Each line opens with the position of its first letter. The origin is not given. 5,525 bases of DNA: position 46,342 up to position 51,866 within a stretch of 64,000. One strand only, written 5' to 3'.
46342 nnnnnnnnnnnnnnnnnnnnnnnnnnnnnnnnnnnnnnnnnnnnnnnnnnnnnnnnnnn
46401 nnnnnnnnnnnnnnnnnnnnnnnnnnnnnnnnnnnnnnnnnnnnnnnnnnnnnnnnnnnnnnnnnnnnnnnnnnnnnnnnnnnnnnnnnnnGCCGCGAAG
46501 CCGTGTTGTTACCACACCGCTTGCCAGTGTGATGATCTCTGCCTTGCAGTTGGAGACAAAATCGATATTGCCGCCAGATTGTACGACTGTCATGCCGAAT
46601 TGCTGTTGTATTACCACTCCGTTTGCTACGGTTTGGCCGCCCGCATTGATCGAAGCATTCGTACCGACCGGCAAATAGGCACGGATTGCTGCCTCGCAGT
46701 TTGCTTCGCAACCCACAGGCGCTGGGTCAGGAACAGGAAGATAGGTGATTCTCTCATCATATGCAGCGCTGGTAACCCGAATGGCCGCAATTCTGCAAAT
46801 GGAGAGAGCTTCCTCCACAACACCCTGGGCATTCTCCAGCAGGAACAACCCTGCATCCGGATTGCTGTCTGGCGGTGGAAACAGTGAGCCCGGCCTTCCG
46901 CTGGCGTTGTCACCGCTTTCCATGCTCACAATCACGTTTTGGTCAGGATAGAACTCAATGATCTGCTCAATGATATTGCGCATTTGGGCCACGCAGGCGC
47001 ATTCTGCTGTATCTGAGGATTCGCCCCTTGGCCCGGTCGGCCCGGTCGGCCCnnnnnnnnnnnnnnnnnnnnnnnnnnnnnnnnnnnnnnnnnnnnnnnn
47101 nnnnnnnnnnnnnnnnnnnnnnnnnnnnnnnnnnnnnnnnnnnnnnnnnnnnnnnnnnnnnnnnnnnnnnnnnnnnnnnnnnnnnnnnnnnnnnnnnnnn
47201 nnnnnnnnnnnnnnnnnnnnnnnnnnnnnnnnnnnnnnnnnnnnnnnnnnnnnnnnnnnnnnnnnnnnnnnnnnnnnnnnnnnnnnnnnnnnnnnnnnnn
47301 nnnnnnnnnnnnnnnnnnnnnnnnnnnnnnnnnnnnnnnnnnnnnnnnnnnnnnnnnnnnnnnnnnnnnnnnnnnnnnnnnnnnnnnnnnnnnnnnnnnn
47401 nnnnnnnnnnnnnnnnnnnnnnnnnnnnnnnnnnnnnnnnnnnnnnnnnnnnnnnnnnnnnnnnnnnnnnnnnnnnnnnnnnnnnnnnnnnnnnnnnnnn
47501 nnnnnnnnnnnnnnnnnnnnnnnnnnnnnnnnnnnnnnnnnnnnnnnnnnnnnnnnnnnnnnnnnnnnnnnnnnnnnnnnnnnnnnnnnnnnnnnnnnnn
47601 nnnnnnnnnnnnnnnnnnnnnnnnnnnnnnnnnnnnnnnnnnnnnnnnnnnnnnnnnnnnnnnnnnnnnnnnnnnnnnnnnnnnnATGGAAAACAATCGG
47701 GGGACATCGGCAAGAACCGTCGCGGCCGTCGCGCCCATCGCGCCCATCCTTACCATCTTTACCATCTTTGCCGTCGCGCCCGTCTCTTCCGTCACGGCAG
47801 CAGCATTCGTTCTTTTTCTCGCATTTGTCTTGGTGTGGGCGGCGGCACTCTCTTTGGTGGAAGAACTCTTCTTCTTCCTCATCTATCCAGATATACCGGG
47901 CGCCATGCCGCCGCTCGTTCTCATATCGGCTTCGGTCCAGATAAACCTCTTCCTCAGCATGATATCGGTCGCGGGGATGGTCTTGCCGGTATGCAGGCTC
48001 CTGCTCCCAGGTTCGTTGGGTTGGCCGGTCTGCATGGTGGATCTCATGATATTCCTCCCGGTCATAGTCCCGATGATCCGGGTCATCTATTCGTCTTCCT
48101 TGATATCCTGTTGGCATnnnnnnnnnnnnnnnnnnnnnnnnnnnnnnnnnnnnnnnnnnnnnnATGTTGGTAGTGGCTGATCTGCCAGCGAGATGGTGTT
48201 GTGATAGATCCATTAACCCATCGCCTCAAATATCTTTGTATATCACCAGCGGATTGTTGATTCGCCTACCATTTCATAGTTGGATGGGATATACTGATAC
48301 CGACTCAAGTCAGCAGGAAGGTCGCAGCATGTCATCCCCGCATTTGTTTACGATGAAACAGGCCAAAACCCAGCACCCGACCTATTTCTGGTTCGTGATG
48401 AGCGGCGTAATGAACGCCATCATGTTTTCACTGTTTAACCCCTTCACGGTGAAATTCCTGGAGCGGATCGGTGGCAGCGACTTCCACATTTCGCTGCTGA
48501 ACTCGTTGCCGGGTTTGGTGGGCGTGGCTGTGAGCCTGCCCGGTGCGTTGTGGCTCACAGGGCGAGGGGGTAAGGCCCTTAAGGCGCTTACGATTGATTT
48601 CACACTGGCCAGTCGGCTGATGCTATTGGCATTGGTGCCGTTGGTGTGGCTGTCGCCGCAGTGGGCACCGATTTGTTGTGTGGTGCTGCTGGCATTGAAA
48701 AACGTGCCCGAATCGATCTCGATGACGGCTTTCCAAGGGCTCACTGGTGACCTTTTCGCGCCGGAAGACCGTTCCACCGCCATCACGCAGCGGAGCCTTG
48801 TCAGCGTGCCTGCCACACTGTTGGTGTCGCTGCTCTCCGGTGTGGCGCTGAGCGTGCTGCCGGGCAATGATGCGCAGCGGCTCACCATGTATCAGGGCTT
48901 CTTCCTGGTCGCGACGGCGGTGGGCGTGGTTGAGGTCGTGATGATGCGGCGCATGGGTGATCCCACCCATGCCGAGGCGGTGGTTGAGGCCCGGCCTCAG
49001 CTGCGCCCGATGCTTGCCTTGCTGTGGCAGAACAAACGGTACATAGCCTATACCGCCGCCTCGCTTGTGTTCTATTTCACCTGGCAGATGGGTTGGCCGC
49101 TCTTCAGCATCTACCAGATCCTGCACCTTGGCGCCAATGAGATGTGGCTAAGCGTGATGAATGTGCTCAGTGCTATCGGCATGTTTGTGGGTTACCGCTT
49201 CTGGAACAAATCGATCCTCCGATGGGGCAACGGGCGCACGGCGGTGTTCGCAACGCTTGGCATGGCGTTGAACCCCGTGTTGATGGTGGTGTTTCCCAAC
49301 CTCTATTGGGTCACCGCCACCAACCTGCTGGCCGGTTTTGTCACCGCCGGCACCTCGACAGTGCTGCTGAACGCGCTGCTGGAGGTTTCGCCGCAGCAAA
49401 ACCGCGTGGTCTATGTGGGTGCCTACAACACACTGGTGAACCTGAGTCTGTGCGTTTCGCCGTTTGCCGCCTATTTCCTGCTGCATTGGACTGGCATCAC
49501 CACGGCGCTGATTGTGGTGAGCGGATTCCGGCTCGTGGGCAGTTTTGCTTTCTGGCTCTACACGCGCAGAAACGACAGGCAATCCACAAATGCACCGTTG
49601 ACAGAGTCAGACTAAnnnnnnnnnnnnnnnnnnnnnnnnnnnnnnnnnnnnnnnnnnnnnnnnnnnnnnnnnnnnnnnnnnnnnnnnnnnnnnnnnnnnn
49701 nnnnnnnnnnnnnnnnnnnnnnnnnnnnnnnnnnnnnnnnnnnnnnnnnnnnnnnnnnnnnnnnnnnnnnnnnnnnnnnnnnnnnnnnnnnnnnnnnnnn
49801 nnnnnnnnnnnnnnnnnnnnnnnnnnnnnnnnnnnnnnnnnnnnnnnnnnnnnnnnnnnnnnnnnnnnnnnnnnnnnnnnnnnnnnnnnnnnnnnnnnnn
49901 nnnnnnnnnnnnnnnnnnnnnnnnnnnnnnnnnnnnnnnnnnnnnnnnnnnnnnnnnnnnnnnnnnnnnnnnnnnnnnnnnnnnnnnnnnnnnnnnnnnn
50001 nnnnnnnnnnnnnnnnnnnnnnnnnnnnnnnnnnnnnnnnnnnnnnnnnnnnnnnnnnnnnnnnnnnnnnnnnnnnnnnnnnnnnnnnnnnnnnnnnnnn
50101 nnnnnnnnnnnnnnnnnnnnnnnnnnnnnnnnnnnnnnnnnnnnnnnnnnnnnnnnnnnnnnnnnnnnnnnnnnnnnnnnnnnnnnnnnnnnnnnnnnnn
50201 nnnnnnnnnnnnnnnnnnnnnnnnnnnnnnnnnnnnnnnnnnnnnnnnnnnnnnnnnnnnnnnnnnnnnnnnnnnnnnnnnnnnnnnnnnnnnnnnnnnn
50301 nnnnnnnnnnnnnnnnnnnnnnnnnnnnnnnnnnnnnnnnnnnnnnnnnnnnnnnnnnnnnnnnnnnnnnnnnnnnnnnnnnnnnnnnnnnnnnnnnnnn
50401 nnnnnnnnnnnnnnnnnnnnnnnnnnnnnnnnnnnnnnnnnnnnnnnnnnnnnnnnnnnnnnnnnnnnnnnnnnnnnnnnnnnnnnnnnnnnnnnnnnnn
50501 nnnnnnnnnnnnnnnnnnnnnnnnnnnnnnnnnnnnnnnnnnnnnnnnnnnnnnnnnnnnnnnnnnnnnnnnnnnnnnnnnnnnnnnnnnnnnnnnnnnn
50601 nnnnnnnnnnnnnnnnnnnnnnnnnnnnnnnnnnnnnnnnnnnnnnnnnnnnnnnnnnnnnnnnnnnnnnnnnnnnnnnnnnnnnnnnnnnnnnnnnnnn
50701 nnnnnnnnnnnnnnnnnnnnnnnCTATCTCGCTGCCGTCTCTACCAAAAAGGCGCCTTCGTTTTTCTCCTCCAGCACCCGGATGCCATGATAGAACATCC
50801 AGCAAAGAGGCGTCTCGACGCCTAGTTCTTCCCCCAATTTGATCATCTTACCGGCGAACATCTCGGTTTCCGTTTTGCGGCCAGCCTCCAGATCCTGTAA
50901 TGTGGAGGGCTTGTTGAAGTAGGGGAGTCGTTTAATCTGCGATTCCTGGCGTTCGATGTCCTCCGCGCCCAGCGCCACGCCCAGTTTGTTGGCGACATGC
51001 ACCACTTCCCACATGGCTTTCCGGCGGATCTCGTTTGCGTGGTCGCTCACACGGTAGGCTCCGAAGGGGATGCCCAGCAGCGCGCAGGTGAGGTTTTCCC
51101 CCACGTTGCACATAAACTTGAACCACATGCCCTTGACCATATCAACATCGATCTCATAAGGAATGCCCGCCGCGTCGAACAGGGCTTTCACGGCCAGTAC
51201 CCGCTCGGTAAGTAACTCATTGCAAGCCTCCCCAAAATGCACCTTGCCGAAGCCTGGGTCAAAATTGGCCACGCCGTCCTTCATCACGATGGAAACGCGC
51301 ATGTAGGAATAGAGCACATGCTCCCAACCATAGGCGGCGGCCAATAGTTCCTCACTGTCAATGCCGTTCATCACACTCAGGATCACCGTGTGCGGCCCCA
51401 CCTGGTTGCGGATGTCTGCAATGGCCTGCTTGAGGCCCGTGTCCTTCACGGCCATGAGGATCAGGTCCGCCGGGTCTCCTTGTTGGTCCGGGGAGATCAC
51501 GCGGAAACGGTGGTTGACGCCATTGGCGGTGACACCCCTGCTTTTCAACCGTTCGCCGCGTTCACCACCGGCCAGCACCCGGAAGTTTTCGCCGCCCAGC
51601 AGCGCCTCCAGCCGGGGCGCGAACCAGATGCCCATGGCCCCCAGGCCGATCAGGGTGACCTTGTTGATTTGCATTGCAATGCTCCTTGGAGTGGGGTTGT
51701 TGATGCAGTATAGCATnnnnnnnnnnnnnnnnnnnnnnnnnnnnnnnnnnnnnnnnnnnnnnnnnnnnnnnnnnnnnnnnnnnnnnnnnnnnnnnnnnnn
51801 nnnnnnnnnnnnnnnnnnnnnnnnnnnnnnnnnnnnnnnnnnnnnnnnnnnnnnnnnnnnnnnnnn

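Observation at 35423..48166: Collagen-like (GPT)n / C1q-like protein gene heading a 12.7-kb operon for an unusual CDP-sugar: candidate dedicated glycosylation system for a spore-surface or filament glycoprotein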

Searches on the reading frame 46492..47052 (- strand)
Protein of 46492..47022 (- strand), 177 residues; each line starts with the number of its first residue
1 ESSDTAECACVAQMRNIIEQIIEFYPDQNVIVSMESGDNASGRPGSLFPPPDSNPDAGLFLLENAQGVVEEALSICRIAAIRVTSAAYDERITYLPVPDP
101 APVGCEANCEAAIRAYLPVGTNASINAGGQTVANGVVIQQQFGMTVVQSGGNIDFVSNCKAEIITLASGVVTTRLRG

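Call 41: predict_structure(alignment_id=A3)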
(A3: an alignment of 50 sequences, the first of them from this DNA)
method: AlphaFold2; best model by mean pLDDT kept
length: 187 residues; sequences in the alignment: 50
mean_pLDDT: 89.6   pTM: 0.84
mean pLDDT of the five models: 89.6, 89.3, 88.6, 88.4, 87.5
residues with pLDDT >= 90: 152; 70-90: 11; 50-70: 9; < 50: 15
segments of 3 or more residues with pLDDT < 50: 1-3, 7-12, 182-185
pLDDT, mean of each block of 10 residues (from residue 1): 45 75 98 97 97 97 92 97 98 95 94 92 96 96 97 96 97 82 48
secondary structure, 60 per line:
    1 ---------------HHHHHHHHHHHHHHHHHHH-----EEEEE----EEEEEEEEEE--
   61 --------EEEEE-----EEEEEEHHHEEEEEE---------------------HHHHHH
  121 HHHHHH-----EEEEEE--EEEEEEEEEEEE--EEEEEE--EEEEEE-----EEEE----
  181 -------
elements in order: H16-34 E40-44 E49-58 E69-73 E79-84 E88-93 H115-126 E132-137 E140-151 E154-159 E162-167 E173-176

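Call 43: search_protein_families(library=pfam, alignment_id=A3, max_evalue=0.1)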
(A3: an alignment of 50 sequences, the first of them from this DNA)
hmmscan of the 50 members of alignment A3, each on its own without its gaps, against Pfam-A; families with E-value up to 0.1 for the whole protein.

A. member 1, seq(187 aa): 0 families

B. families by the number of members that match (of 50 scanned): 5 families
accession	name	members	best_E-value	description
PF01391.23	Collagen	33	4e-34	Collagen triple helix repeat (20 copies)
PF09585.15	Lin0512_fam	24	0.001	Conserved hypothetical protein (Lin0512_fam)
PF13080.11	DUF3926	2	0.056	Protein of unknown function (DUF3926)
PF01887.21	SAM_HAT_N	1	0.034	SAM hydroxide adenosyltransferase N-terminal domain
PF08094.16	Toxin_24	1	0.073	Conotoxin TVIIA/GS family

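Call 45: fold_search(model_id=the predicted structure, library=pdb)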
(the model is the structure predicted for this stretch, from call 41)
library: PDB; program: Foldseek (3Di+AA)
matches with E <= 10: 949; with E <= 0.001: 0
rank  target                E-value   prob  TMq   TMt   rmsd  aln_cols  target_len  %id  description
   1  2x4j                  2.1e-02  0.87  0.25  0.42  12.9       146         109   11  Crystal structure of ORF137 from Pyrobaculum spherical virus (released 2010-07-21)
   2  6jie_A                3.6e-02  0.99  0.30  0.67   4.9        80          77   15  YaeO bound to Magnesium from Vibrio cholerae O395 (released 2019-12-11)
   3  3qui_F                4.3e-02  0.99  0.26  0.67   3.1        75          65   17  Crystal structure of Pseudomonas aeruginosa Hfq in complex with ADPNP (released 2012-02-08)
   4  3h8z                  5.5e-02  0.41  0.20  0.31  12.4       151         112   12  The Crystal Structure of the Tudor Domains from FXR2 (released 2009-06-16)
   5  3inz_F                5.8e-02  0.98  0.27  0.62   3.4        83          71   14  H57T Hfq from Pseudomonas aeruginosa (released 2010-08-04)
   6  6gwk_R                6.6e-02  0.98  0.25  0.62   4.5        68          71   16  The crystal structure of Hfq from Caulobacter crescentus (released 2019-05-22)
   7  3qhs_C                7.0e-02  0.98  0.25  0.60   3.0        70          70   17  Crystal structure of full-length Hfq from Escherichia coli (released 2011-05-18)
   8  3qhs_K                7.0e-02  0.96  0.22  0.56   4.8        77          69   14  Crystal structure of full-length Hfq from Escherichia coli (released 2011-05-18)
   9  3qhs_B                7.4e-02  0.99  0.27  0.65   2.3        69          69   14  Crystal structure of full-length Hfq from Escherichia coli (released 2011-05-18)
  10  3rer_C                7.4e-02  0.98  0.23  0.61   2.9        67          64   16  Crystal structure of E. coli Hfq in complex with AU6A RNA and ADP (released 2011-10-19)
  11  3qui_A                7.4e-02  0.98  0.22  0.54   4.4        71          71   15  Crystal structure of Pseudomonas aeruginosa Hfq in complex with ADPNP (released 2012-02-08)
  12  4v2s_A                7.4e-02  0.98  0.28  0.65   3.2        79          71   16  Crystal structure of Hfq in complex with the sRNA RydC (released 2015-01-14)
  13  6gwk_C                7.9e-02  0.99  0.25  0.64   3.7        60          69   18  The crystal structure of Hfq from Caulobacter crescentus (released 2019-05-22)
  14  4jrk_C                7.9e-02  0.98  0.23  0.63   3.0        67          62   16  Crystal Structure of Escherichia coli Hfq Surface Mutant (released 2013-12-11)
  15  3qhs_H                7.9e-02  0.96  0.22  0.59   4.8        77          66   14  Crystal structure of full-length Hfq from Escherichia coli (released 2011-05-18)
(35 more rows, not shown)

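Call 48: search_protein_families(library=phrogs, proteins=[window:46492-47022:-], max_evalue=0.01)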
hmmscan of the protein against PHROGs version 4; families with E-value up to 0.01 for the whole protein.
seq(177 aa): 0 families

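Call 53: fold_search(model_id=the predicted structure, library=viral)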
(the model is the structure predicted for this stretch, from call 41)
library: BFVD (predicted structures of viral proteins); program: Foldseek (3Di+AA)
matches with E <= 10: 1113; with E <= 0.001: 7
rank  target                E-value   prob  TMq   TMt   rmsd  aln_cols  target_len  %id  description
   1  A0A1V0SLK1            3.1e-12  1.00  0.68  0.32   8.3       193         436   25  Collagen triple helix repeat motif-containing protein (Fragment) [Klosneuvirus KNV1]
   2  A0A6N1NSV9            1.4e-08  1.00  0.62  0.22   6.9       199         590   21  Collagen-like protein 1 [Tupanvirus deep ocean]
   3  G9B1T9                3.1e-05  1.00  0.33  0.31  12.8       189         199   10  Gp188 [Bacillus phage W.Ph.]
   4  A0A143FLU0            2.3e-04  1.00  0.24  0.13  15.9       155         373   14  (no name in the UniProt tables at hand)
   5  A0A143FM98            2.9e-04  1.00  0.24  0.19  12.4       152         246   13  (no name in the UniProt tables at hand)
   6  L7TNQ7                8.3e-04  1.00  0.26  0.05  13.0       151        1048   15  Uncharacterized protein [Haloarcula vallismortis tailed virus 1]
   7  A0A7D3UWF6            9.9e-04  0.99  0.27  0.15  14.8       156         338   12  SprT-like protein [Fadolivirus FV1/VV64]
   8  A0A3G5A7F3            1.8e-03  0.89  0.26  0.27  17.3       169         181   12  Uncharacterized protein [Hyperionvirus sp.]
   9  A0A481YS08            2.8e-03  0.97  0.26  0.13  16.9       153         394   14  SprT-like family protein [Marseillevirus LCMAC101]
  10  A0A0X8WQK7            5.7e-03  0.60  0.23  0.06  16.4       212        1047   12  (no name in the UniProt tables at hand)
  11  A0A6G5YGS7            5.7e-03  0.57  0.22  0.25  14.5       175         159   10  (no name in the UniProt tables at hand)
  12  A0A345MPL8            5.7e-03  0.30  0.19  0.12  13.6       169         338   13  (no name in the UniProt tables at hand)
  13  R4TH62                7.3e-03  1.00  0.27  0.34   7.9        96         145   16  (no name in the UniProt tables at hand)
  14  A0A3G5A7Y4            1.4e-02  0.63  0.20  0.28  15.0       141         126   13  Uncharacterized protein [Hyperionvirus sp.]
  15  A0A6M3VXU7            2.2e-02  0.57  0.24  0.32  14.7       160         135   11  Uncharacterized protein [Pyrobaculum spherical virus 2]
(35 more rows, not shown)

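Call 80: search_protein_representatives(protein=window:46525-47004:-)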
Query: 160 residues. Proteins with E-value up to 0.001 (for the whole library): 215; up to 1e-10: 136; up to 1e-30: 28. The best 150 are listed.
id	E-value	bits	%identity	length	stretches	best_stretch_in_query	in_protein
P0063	1.7e-57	210.0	66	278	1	1-160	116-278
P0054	3.6e-57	209.0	63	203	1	2-160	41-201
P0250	3.6e-55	202.5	71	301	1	1-131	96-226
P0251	1.1e-50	187.9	63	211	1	8-158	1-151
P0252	1.2e-47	178.1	59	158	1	6-159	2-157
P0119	6.0e-45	169.3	58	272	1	1-160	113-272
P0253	8.9e-43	162.3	61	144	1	11-158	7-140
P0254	1.3e-42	161.7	55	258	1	2-159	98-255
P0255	4.8e-42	159.9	53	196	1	2-158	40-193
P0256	5.2e-41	156.5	51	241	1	2-158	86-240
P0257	6.0e-41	156.3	49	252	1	2-158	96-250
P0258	4.8e-40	153.4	51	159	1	8-158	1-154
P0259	3.6e-39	150.6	50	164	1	8-158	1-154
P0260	3.7e-39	150.5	45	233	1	2-158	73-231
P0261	4.9e-37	143.6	60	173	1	8-127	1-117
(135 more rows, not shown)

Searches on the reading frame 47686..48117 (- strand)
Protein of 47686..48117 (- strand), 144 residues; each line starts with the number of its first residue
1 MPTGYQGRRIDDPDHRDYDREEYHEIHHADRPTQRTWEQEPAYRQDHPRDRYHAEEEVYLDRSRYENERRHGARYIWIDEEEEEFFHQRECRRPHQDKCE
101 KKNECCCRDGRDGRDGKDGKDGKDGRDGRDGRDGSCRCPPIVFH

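Call 9: search_protein_families(library=pfam, proteins=[window:47686-48117:-], max_evalue=10)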
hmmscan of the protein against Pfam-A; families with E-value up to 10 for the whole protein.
seq(144 aa): 2 families
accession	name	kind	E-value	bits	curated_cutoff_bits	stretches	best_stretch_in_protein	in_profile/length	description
PF01391.23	Collagen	-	0.00046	20.3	27.2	1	110-134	31-55/60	Collagen triple helix repeat (20 copies)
PF19079.5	CFSR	-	0.85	10.3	27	0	114-126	36-48/49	Collagen-flanked surface repeat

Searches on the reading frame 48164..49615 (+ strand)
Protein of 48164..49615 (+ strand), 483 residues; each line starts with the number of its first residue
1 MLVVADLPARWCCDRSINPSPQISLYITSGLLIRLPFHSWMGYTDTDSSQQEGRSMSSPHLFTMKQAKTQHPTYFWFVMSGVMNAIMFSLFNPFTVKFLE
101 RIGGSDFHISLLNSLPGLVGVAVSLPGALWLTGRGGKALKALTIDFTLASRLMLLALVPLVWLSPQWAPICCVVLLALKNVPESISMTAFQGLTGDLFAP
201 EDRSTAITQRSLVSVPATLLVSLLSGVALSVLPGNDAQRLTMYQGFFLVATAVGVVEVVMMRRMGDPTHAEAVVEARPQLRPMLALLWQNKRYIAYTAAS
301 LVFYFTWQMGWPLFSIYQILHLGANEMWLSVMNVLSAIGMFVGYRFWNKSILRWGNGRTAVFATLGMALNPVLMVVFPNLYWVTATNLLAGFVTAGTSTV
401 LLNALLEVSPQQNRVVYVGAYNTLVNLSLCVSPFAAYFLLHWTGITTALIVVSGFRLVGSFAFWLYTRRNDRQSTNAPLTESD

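Call 3: search_protein_families(library=pfam, proteins=[window:48164-49615:+], max_evalue=0.01)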
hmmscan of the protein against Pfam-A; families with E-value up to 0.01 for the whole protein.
window:48164-49615:+ (483 aa): 1 family
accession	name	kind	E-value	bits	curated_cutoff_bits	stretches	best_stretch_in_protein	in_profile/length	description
PF07690.21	MFS_1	-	2.1e-19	70.1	33.4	2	299-476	4-181/347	Major Facilitator Superfamily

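Call 4: search_protein_families(library=ncbifam, proteins=[window:48164-49615:+], max_evalue=0.001)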
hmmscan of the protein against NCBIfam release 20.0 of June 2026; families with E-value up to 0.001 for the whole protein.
window:48164-49615:+ (483 aa): 2 families
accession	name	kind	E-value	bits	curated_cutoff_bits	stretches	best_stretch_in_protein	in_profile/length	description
NF006386.0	PRK08633.1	equivalog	4.6e-05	21.3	1221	1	152-451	90-392/1147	acyl-[ACP]--phospholipid O-acyltransferase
TIGR00898.1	2A0119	subfamily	0.00015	20.7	550.75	1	332-452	131-251/506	cation transport protein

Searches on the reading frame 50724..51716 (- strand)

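Call 18: search_protein_families(library=pfam, proteins=[window:50724-51716:-], max_evalue=0.0001)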
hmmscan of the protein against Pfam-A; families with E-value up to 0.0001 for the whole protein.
window:50724-51716:- (330 aa): 2 families
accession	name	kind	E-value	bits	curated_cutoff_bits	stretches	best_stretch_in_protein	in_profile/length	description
PF08546.17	ApbA_C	-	1.2e-28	100.4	22.7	1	192-315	1-124/125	Ketopantoate reductase PanE/ApbA C terminal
PF02558.23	ApbA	-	3.3e-19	69.4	22.2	1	21-163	2-147/150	Ketopantoate reductase PanE/ApbA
